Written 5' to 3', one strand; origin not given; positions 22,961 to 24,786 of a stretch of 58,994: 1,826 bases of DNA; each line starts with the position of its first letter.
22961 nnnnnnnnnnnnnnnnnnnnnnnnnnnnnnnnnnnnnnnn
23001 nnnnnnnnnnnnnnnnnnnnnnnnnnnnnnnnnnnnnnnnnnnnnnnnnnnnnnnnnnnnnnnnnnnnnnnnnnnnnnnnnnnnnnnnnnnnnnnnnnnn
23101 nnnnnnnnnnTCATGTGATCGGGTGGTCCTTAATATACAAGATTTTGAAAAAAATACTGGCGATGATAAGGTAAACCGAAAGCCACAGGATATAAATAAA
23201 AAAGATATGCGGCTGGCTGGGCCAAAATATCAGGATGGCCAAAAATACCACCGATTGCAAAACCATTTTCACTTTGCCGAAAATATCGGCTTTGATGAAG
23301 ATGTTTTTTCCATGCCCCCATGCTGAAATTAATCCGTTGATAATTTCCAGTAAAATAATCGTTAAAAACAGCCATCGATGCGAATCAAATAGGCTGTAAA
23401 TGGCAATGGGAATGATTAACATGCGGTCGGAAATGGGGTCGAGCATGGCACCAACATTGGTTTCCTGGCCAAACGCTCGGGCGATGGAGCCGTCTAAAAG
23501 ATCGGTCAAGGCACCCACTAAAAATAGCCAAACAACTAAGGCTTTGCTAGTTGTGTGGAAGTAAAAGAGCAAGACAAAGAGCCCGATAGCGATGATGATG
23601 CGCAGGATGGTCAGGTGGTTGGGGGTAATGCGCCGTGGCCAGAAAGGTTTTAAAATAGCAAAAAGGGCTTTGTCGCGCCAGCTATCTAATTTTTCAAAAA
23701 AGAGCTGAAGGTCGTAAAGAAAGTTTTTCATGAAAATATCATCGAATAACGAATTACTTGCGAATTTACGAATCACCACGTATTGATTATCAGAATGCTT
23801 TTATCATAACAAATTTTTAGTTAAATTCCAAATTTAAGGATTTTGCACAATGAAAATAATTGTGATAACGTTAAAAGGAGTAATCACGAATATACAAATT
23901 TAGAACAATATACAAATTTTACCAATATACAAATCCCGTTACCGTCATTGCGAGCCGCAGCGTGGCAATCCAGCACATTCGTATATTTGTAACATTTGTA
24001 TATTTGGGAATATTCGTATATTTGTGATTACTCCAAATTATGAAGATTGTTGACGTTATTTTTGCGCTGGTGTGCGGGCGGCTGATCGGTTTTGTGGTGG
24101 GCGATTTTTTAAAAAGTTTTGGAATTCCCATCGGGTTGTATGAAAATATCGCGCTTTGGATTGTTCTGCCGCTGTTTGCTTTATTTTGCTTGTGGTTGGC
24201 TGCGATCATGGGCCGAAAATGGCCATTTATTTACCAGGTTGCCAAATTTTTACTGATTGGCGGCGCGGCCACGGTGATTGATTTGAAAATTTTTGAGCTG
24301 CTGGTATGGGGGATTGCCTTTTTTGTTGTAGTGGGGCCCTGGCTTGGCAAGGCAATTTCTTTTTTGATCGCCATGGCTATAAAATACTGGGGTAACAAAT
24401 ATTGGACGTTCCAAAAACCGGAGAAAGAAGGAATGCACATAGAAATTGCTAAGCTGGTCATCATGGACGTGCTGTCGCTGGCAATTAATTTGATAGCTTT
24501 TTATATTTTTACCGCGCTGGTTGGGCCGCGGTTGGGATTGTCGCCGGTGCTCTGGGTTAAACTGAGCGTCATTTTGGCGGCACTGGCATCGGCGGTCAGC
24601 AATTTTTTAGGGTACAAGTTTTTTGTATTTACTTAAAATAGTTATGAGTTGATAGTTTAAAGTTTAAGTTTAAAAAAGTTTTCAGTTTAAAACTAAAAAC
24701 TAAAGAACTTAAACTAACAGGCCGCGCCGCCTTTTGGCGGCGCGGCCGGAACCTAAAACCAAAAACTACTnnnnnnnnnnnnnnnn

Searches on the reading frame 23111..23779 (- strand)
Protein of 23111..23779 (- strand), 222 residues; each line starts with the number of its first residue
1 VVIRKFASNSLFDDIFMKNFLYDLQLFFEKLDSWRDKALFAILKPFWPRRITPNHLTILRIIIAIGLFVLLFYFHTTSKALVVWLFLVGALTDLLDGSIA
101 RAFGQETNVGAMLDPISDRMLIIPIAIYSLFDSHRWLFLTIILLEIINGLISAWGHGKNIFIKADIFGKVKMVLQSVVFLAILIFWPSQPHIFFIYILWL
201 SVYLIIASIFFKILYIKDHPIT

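Call 10: search_protein_families(library=pfam, proteins=[window:23111-23779:-], max_evalue=0.001)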
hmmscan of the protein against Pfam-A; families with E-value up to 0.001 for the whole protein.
window:23111-23779:- (222 aa): 1 family
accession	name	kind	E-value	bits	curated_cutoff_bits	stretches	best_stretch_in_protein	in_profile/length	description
PF01066.26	CDP-OH_P_transf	-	1.2e-27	97.6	22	1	51-204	2-149/152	CDP-alcohol phosphatidyltransferase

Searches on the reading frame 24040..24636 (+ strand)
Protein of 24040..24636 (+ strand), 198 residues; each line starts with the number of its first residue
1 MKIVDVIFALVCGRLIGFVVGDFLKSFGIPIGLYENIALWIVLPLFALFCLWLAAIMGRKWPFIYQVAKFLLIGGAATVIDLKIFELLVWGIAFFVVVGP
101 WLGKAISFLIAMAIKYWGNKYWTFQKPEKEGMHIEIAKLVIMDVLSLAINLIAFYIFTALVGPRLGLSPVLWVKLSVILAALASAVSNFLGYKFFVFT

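Call 10: search_protein_families(library=pfam, proteins=[window:24040-24636:+], max_evalue=0.001)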
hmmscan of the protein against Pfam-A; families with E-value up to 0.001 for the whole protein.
window:24040-24636:+ (198 aa): 1 family
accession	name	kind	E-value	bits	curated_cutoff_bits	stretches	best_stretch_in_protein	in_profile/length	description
PF04138.20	GtrA_DPMS_TM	-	1.3e-18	67.7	26.1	1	69-197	1-117/117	GtrA/DPMS, transmembrane domain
